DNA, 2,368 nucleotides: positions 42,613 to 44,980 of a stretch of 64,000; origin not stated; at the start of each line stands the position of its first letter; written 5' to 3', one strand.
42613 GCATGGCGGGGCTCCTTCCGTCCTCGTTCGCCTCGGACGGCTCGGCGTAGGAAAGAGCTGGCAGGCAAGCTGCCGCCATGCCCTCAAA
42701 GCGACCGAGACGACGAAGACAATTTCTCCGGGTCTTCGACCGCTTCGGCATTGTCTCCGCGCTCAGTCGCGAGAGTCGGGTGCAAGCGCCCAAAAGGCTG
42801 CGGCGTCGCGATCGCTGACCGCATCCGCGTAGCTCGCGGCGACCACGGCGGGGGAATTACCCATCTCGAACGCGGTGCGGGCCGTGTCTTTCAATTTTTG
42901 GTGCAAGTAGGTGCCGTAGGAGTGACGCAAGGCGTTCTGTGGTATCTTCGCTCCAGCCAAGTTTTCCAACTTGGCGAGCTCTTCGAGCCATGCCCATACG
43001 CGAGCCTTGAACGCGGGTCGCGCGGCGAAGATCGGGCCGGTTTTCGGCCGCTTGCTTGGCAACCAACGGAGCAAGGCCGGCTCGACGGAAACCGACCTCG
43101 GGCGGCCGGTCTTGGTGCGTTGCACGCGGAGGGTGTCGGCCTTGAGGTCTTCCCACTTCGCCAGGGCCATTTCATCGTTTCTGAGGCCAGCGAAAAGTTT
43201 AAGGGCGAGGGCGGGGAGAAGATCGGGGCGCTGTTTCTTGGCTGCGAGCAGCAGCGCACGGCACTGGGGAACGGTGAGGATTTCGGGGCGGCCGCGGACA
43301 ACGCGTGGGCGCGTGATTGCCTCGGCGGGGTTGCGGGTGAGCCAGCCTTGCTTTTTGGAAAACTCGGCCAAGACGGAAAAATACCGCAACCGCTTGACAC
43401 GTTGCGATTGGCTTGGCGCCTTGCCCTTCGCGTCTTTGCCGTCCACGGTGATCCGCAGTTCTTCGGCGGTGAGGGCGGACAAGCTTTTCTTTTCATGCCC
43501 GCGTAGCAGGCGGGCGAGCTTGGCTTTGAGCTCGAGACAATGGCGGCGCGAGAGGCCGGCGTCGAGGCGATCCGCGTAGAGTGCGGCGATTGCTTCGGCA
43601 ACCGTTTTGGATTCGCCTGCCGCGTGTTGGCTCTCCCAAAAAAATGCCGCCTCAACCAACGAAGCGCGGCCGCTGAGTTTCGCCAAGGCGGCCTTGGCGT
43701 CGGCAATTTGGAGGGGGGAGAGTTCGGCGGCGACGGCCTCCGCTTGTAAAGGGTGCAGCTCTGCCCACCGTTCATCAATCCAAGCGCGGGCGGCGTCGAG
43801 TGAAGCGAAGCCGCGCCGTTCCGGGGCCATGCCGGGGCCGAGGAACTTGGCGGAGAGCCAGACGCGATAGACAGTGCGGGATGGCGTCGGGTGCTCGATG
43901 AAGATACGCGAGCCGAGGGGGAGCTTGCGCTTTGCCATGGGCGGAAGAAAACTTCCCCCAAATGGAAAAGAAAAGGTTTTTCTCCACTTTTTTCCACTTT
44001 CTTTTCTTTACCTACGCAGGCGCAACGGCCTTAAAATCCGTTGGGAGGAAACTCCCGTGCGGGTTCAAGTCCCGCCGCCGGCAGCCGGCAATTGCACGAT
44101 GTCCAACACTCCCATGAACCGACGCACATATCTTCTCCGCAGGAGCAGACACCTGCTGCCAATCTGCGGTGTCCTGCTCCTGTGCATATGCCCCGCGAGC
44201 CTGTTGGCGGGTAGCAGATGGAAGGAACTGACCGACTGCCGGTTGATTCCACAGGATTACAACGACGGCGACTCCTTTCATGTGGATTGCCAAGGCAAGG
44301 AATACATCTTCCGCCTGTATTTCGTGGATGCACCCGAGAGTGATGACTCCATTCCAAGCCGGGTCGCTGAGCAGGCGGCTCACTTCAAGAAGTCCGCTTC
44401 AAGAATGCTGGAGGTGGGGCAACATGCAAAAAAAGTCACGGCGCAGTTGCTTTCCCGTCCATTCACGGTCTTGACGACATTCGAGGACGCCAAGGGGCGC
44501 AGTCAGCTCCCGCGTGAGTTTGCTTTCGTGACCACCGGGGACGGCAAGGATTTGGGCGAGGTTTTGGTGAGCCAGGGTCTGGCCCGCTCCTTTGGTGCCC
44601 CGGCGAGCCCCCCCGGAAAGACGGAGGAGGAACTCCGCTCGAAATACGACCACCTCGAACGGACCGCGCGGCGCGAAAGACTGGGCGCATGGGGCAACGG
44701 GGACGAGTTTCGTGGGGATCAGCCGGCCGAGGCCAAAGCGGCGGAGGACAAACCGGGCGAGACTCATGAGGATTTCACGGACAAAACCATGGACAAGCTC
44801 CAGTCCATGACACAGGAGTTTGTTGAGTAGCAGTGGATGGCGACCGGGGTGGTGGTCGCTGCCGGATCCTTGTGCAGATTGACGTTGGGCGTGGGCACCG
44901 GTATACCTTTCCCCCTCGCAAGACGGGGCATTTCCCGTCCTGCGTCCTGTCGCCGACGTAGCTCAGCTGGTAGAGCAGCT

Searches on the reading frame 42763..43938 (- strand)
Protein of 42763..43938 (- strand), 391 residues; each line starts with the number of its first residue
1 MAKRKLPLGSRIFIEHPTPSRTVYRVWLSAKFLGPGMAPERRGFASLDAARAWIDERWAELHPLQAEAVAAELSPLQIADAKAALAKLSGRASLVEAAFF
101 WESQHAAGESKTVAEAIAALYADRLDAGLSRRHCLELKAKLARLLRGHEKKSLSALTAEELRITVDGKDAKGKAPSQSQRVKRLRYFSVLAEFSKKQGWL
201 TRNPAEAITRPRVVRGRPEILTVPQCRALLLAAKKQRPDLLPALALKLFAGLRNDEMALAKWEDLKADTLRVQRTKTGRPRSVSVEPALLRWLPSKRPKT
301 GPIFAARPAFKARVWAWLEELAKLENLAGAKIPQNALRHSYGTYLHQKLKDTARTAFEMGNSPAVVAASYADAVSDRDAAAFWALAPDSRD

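Call 39: search_protein_families(library=pfam, proteins=[window:42763-43938:-], max_evalue=0.01)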
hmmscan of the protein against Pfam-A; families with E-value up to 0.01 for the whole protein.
window:42763-43938:- (391 aa): 1 family
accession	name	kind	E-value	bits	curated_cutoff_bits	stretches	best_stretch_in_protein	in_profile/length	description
PF00589.27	Phage_integrase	-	1e-05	25.8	27.1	1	221-348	3-143/172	Phage integrase family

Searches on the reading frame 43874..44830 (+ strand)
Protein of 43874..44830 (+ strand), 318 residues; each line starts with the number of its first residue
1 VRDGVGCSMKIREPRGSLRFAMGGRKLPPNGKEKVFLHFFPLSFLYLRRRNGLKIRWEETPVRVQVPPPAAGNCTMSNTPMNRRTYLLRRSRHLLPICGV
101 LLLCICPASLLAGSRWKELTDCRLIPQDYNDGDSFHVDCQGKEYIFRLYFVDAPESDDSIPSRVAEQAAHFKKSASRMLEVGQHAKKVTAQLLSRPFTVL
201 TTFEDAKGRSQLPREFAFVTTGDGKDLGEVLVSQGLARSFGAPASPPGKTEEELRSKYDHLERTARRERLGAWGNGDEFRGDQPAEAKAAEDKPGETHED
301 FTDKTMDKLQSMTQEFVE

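Call 39: search_protein_families(library=pfam, proteins=[window:43874-44830:+], max_evalue=0.01)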
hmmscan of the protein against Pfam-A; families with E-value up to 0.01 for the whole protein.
window:43874-44830:+ (318 aa): 1 family
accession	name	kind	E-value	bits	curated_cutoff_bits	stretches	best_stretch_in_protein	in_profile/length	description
PF00565.23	SNase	-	2e-07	31.9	21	1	146-274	2-106/107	Staphylococcal nuclease homologue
